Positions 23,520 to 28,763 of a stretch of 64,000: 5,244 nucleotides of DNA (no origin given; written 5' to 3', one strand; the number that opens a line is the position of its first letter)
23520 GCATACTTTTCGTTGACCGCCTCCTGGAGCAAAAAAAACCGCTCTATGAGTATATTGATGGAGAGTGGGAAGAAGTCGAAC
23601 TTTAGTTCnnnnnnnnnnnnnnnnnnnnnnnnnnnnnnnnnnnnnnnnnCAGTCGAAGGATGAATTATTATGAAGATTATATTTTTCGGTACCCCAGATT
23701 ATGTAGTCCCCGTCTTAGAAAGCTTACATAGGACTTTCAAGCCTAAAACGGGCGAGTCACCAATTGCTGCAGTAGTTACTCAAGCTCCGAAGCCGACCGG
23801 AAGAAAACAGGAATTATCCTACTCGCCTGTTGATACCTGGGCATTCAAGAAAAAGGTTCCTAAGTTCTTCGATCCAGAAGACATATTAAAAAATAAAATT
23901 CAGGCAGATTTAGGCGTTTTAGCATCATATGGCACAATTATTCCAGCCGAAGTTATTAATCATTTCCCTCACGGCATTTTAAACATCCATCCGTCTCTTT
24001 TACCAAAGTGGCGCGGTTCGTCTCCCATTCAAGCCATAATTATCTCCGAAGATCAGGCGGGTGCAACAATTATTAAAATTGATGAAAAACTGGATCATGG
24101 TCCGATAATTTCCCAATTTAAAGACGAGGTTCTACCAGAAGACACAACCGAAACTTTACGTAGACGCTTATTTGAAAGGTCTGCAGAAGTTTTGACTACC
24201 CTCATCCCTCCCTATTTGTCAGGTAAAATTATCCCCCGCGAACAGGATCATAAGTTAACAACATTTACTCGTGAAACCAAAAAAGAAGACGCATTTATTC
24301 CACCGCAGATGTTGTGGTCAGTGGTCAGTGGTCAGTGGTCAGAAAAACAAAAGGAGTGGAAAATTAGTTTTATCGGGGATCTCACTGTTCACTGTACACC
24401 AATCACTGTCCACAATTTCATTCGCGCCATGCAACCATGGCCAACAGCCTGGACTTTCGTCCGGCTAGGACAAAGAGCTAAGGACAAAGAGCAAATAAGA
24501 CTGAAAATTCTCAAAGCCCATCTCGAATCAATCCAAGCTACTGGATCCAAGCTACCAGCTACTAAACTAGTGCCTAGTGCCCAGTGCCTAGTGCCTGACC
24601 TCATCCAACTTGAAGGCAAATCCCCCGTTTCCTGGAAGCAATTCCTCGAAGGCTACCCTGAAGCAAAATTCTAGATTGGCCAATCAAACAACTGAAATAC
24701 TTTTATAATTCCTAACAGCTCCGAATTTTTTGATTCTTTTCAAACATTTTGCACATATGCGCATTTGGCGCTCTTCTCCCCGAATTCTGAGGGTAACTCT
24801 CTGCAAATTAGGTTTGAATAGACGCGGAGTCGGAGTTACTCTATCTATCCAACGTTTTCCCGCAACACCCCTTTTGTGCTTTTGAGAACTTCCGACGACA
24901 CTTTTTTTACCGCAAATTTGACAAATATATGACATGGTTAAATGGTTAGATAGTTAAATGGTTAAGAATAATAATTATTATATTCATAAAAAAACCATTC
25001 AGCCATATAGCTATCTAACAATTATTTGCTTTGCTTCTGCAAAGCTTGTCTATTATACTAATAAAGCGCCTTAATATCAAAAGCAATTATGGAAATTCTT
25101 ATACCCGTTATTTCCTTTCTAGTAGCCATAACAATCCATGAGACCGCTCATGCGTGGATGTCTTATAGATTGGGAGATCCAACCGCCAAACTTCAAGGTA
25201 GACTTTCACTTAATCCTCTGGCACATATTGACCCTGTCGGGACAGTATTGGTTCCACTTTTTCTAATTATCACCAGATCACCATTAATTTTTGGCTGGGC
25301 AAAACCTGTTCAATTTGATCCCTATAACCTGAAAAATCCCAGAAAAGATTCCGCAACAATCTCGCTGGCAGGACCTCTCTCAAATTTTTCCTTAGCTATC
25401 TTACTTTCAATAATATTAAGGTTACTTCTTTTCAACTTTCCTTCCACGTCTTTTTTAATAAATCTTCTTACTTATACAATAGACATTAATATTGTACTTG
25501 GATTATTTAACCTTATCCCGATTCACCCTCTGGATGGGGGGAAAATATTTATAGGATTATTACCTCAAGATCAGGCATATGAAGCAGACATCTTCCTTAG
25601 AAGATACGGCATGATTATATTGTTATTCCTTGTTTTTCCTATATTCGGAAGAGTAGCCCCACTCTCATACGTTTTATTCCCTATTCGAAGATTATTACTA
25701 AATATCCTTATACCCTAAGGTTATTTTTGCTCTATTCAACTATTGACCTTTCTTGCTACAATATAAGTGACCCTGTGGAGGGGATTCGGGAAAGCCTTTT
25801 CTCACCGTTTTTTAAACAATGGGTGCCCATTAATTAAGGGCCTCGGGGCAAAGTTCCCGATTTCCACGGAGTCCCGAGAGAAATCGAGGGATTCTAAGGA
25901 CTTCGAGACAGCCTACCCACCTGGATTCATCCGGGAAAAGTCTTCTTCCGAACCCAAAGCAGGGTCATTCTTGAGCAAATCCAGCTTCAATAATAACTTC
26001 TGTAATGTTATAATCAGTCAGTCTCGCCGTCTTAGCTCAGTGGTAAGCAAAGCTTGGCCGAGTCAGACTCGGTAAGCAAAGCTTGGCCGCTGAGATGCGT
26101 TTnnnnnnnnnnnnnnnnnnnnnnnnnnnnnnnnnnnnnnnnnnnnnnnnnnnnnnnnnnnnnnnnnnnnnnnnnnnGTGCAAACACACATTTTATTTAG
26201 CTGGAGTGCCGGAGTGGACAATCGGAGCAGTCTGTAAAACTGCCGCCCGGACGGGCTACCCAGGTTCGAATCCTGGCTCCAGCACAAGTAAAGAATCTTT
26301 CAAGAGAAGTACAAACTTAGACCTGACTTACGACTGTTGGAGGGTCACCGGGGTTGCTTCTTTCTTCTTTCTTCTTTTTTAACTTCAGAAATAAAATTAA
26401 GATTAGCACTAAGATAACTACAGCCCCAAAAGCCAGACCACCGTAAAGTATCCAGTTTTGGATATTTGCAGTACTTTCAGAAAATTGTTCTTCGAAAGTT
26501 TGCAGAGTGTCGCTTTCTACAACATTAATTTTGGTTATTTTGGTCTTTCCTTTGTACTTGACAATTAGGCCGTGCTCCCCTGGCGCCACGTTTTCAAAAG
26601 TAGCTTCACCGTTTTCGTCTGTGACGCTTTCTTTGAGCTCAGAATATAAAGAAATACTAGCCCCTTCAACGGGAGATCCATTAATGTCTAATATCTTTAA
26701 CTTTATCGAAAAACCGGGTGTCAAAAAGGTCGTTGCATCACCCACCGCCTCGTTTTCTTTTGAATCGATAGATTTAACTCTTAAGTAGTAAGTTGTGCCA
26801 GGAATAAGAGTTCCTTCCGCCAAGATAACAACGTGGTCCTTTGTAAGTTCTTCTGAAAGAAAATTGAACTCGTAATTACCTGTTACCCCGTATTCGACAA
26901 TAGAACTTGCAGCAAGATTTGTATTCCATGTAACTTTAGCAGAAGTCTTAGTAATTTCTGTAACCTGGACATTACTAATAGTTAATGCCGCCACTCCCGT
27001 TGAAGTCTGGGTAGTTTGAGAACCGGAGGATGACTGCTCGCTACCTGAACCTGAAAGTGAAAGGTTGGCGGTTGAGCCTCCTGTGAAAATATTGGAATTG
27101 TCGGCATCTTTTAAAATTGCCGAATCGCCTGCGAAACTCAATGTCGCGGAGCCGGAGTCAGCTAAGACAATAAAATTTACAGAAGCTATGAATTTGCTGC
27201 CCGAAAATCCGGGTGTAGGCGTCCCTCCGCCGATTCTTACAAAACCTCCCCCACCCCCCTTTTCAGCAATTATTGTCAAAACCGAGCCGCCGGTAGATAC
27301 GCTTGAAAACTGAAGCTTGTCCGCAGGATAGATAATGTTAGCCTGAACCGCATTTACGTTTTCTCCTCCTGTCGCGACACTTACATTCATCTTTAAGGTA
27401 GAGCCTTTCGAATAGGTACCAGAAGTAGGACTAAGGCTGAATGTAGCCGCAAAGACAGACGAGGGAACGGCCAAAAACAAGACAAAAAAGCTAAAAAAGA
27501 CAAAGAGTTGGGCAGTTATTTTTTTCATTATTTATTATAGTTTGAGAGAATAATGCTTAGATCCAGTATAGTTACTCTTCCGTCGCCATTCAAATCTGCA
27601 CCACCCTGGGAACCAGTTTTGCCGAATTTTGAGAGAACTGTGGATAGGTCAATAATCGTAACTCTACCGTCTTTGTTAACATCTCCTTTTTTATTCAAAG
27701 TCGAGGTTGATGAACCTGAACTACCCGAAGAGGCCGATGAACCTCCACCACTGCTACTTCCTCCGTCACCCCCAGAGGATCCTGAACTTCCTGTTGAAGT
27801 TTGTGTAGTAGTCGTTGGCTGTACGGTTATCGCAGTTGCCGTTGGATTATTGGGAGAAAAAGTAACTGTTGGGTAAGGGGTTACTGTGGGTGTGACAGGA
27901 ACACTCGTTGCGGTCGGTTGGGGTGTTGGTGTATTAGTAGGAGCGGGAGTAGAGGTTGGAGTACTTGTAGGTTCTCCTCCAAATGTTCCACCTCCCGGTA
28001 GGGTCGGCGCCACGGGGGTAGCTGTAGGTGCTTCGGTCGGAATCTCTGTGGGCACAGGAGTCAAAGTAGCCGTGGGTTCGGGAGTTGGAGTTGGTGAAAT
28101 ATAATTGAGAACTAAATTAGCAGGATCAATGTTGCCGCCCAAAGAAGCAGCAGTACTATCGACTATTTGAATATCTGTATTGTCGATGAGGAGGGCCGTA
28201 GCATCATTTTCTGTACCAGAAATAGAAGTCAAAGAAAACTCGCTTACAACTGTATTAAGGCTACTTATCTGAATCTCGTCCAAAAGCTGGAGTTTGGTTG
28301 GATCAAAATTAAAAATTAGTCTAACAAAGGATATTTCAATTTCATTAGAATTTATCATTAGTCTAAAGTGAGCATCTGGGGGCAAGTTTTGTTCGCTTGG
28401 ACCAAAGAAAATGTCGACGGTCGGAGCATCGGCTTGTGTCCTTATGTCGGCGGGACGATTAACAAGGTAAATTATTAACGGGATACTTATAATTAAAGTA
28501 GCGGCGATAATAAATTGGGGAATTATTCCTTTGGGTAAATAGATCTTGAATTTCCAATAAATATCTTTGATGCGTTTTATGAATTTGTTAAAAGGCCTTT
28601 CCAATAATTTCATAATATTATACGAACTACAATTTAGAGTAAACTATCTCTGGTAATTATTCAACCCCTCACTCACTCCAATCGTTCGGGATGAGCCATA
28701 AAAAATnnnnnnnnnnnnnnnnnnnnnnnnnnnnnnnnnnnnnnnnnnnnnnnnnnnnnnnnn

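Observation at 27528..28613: Adaptor scaffoldins carrying both cohesin(s) and a dockerin imply a hierarchical multi-tier assembly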

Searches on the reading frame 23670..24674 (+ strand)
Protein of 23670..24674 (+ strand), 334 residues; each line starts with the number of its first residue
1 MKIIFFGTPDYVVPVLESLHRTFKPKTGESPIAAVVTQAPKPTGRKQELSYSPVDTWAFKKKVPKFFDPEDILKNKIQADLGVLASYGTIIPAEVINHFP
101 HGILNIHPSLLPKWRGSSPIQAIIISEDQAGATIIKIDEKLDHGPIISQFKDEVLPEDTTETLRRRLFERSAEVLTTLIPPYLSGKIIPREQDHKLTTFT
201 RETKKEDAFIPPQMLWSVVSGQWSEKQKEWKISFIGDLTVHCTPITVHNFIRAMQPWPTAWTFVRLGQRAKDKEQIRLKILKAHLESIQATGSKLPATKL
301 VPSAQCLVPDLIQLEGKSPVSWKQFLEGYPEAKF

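Call 74: search_protein_families(library=pfam, proteins=[window:23670-24674:+], max_evalue=0.001)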
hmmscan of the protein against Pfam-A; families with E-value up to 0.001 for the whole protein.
window:23670-24674:+ (334 aa): 2 families
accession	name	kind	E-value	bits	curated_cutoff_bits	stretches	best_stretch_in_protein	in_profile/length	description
PF00551.24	Formyl_trans_N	-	1.4e-36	126.4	26.1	1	1-176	1-178/181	Formyl transferase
PF02911.23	Formyl_trans_C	-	2.8e-08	34.3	21.1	1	245-329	16-99/100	Formyl transferase, C-terminal domain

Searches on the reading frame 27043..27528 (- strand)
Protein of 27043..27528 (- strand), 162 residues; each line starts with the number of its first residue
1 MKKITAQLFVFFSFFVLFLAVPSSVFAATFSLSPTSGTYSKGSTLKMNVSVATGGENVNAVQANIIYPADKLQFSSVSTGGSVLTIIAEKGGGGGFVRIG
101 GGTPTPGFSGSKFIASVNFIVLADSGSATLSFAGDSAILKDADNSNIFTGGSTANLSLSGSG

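Call 21: find_homologous_proteins(query=window:27043-27528:-, max_evalue=0.001)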
Query seq(162 aa) (162 aa): 4 proteins with E <= 0.001 among 162 candidates.
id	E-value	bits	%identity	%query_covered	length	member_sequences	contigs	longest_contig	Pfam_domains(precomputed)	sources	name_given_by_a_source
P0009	4.4e-58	213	65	98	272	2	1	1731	PF00041.28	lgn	-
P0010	9.3e-52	193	64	86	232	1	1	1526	-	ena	-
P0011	4.0e-42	161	62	84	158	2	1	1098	-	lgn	-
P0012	3.6e-22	97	47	72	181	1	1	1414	-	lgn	-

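Call 26: search_solved_structures(query=A3, max_evalue=10, show_alignments=1)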
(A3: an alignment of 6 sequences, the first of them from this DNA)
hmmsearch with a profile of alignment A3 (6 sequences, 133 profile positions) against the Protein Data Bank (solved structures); distinct sequences matched with E-value up to 10: 2.
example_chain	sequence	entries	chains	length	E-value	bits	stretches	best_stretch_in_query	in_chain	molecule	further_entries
6kgc_A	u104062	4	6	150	0.018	18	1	4-132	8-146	Probably cellulosomal scaffolding protein, secreted cellulose-binding and cohesin domain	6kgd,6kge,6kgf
6kg8_A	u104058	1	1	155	0.02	17.9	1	4-132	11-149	Probably cellulosomal scaffolding protein, secreted cellulose-binding and cohesin domain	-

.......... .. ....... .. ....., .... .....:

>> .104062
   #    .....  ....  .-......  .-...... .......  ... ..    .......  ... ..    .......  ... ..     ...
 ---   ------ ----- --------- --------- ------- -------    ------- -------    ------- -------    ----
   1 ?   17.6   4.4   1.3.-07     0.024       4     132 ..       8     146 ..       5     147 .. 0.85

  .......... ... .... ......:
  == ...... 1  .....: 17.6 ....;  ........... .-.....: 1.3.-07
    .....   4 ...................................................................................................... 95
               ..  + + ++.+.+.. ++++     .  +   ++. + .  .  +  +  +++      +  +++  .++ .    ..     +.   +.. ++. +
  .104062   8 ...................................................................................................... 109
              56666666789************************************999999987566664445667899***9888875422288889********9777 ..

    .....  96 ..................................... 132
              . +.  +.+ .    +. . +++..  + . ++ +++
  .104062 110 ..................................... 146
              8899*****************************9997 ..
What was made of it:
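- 26317..27528 (-): A: anchor protein (403 aa). Order of parts: signal peptide, class-1 cohesin (27049-27447), FN3 (26758-26979), CarboxypepD_reg (26506-26706), C-terminal TM (26386-26454), KKKK tail. Its start codon overlaps B's stop codon (TAATG). The only PDB hits are cohesin 6kgc/6kg8 (call 26).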

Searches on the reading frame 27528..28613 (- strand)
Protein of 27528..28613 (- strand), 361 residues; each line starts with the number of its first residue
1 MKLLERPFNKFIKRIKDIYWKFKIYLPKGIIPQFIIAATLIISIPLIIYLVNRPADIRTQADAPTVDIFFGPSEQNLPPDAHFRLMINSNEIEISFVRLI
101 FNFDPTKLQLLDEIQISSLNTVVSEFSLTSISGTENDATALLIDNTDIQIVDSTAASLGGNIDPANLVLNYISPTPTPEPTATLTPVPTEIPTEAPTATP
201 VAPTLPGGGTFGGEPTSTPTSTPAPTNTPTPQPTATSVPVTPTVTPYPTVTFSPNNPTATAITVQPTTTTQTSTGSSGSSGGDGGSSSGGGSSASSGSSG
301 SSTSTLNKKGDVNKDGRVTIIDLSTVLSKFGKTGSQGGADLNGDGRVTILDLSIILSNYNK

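Call 3: search_protein_families(library=pfam, proteins=[window:27528-28613:-], max_evalue=0.1)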
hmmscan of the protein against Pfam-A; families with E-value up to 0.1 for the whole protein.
window:27528-28613:- (361 aa): 4 families
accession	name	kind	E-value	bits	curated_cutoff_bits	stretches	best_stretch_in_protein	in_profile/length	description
PF00404.24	Dockerin_1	-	6.6e-12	45.9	22.9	2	309-355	1-52/57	Dockerin type I domain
PF13202.12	EF-hand_5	-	0.0018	18.1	25.9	0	339-351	8-20/25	EF hand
PF13405.12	EF-hand_6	-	0.0098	16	25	0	311-331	10-30/30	EF-hand domain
PF00036.39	EF-hand_1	-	0.013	15.4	25.4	0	309-329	8-28/29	EF hand domain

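Call 7: find_encoding_contigs(protein=window:27528-28613:-, flank=10000, max_places=6)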
Protein window:27528-28613:- (361 aa): no gene with exactly this product is on record in the collection.
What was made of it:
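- Tried and rejected: An exact-sequence contig look-up for B also found nothing (call 7).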

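Call 56: search_protein_families(library=ncbifam, proteins=[window:27528-28613:-], max_evalue=0.01)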
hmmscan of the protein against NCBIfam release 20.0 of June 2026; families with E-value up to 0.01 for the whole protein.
window:27528-28613:- (361 aa): 2 families
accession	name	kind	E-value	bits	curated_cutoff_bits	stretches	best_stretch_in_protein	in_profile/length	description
NF008084.0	PRK10819.1-5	equivalog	0.0018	18.2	315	1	171-282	52-162/249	TonB system transport protein TonB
NF041540.1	dockerin_GC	domain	0.0021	18.4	29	1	310-360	10-64/67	GC-type dockerin domain-anchored protein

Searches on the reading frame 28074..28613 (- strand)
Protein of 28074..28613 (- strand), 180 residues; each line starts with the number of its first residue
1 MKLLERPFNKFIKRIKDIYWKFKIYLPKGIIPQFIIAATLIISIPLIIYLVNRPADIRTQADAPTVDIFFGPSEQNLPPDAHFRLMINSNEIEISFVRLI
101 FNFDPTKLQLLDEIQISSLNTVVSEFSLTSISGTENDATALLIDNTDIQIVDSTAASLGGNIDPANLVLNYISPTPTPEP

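Call 9: find_homologous_proteins(query=window:28074-28613:-, max_evalue=0.01)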
Query seq(180 aa): 104 candidates shared short words with the query, none scored E <= 0.01.
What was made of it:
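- Tried and rejected: Homologue search for B. A word-indexed search with B residues 1-180 found nothing (call 9).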

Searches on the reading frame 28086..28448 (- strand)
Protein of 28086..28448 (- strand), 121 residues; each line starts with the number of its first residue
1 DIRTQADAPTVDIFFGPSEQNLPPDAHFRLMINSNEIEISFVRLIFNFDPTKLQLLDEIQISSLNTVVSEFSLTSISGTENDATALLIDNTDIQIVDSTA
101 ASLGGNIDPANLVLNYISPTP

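Call 16: search_solved_structures(query=A1, max_evalue=10, show_alignments=2)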
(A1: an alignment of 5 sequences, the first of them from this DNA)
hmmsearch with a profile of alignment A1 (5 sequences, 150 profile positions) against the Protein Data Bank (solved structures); distinct sequences matched with E-value up to 10: 1.
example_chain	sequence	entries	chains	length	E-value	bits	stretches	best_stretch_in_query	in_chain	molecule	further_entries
1v95_A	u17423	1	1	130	1.5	11.9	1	40-106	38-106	Nuclear receptor coactivator 5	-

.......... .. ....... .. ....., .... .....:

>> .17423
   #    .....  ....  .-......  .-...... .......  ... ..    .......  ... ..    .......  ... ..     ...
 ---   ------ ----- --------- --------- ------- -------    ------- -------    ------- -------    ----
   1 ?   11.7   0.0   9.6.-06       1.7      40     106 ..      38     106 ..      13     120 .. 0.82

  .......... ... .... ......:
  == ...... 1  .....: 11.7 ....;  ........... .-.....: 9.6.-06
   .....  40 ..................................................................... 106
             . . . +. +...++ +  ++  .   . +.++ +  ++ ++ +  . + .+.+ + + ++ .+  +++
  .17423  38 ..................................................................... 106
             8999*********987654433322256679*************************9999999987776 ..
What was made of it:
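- Tried and rejected: The 5-sequence class-3 profile against PDB sequences gave no meaningful hit (call 16).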

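Call 29: predict_structure(alignment_id=A1)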
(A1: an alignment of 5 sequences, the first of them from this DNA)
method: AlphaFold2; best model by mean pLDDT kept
length: 121 residues; sequences in the alignment: 5
mean_pLDDT: 36.5   pTM: 0.26
mean pLDDT of the five models: 36.5, 36.5, 34.7, 33.6, 30.1
residues with pLDDT >= 90: 0; 70-90: 0; 50-70: 0; < 50: 121
segments of 3 or more residues with pLDDT < 50: 1-121
pLDDT, mean of each block of 10 residues (from residue 1): 33 32 40 42 42 38 37 36 34 37 35 32 42
secondary structure, 60 per line:
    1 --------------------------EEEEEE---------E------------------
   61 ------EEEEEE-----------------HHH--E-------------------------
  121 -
elements in order: E27-32 E67-72
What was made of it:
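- AF2 on the B module gave pLDDT 36.5 (call 29).
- Tried and rejected: With a 5-sequence alignment it failed at pLDDT 36.5 (call 29).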

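Call 38: search_protein_representatives(alignment_id=A1)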
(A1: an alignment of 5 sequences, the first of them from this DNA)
Query: 5 sequences, 150 profile positions. Proteins with E-value up to 0.001 (for the whole library): 709; up to 1e-10: 516; up to 1e-30: 62. The best 150 are listed.
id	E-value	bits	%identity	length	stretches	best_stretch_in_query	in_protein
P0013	1.4e-79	281.4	-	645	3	4-147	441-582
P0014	1.8e-73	261.6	-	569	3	3-136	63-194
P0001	1.4e-59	216.5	-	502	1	2-149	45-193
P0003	3.6e-59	215.2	-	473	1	2-150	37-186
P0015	9.3e-58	210.6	-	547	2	2-146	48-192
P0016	3.9e-57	208.6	-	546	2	8-146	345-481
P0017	2.9e-56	205.8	-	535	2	7-147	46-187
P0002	1.2e-55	203.7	-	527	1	1-150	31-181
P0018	3.4e-53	195.8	-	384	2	3-136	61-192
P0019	6.9e-53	194.8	-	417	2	3-143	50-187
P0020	7.1e-51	188.3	-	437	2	4-140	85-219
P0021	1.7e-50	187.0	-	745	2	6-146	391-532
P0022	1.9e-50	186.9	-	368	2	9-145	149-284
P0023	2.1e-49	183.5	-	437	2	9-137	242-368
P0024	8.4e-46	171.8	-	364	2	7-148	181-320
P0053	1.4e-32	128.9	-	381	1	2-148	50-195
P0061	1.1e-31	126.0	-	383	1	3-150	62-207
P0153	1.3e-25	106.3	-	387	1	4-148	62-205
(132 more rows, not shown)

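Call 48: find_encoding_contigs(protein=P0061, flank=10000, max_places=3)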
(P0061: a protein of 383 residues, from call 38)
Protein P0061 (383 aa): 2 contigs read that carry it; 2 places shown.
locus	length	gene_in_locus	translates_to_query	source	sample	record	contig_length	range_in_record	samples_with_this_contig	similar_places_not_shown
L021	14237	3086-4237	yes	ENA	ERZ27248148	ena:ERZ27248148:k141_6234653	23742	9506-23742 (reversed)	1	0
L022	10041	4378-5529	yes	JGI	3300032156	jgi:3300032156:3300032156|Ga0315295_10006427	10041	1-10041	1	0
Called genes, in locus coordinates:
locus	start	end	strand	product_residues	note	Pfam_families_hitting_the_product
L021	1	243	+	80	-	?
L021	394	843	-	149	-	-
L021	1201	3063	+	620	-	PF00404:Dockerin_1 (weak)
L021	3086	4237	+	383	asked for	PF00404:Dockerin_1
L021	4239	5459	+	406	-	PF13620:CarboxypepD_reg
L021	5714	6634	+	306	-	-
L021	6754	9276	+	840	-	-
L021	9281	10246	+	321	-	-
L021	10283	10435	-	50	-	-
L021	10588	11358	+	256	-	-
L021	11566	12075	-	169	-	PF01844:HNH (weak)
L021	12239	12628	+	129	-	-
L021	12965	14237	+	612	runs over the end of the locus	PF04041:Glyco_hydro_130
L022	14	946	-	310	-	PF01018:GTP1_OBG, PF01926:MMR_HSR1, PF02421:FeoB_N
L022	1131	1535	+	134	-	-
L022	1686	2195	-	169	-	PF13529:Peptidase_C39_2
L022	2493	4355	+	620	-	PF00404:Dockerin_1 (weak)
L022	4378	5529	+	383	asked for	PF00404:Dockerin_1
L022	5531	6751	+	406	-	PF13620:CarboxypepD_reg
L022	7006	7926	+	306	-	-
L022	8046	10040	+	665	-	?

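Call 62: find_encoding_contigs(protein=P0053, flank=8000, max_places=2)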
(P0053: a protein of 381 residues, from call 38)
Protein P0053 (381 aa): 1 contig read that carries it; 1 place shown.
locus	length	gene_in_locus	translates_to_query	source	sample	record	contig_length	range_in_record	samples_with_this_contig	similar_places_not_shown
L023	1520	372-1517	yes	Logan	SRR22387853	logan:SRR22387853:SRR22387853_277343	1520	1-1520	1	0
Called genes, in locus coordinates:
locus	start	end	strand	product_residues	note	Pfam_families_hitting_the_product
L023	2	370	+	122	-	?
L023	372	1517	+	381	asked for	PF00404:Dockerin_1 (faint)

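Call 63: find_encoding_contigs(protein=P0153, flank=8000, max_places=2)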
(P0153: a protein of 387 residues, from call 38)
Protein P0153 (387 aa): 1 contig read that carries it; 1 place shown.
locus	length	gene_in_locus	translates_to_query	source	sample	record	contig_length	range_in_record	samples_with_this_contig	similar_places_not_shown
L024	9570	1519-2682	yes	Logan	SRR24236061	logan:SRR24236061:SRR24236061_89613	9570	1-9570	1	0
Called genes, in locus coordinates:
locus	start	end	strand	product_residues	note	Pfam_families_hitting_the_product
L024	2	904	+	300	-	?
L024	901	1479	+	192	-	-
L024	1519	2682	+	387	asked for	PF00404:Dockerin_1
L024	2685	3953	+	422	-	PF00963:Cohesin (weak)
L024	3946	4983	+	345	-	PF01070:FMN_dh, PF00478:IMPDH (weak), PF01645:Glu_synthase (weak)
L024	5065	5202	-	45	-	-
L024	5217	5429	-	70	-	-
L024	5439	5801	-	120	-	-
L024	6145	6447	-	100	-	-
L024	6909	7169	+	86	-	-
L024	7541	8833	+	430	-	PF01255:Prenyltransf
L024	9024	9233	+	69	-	PF12728:HTH_17, PF13411:MerR_1, PF00376:MerR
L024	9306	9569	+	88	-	?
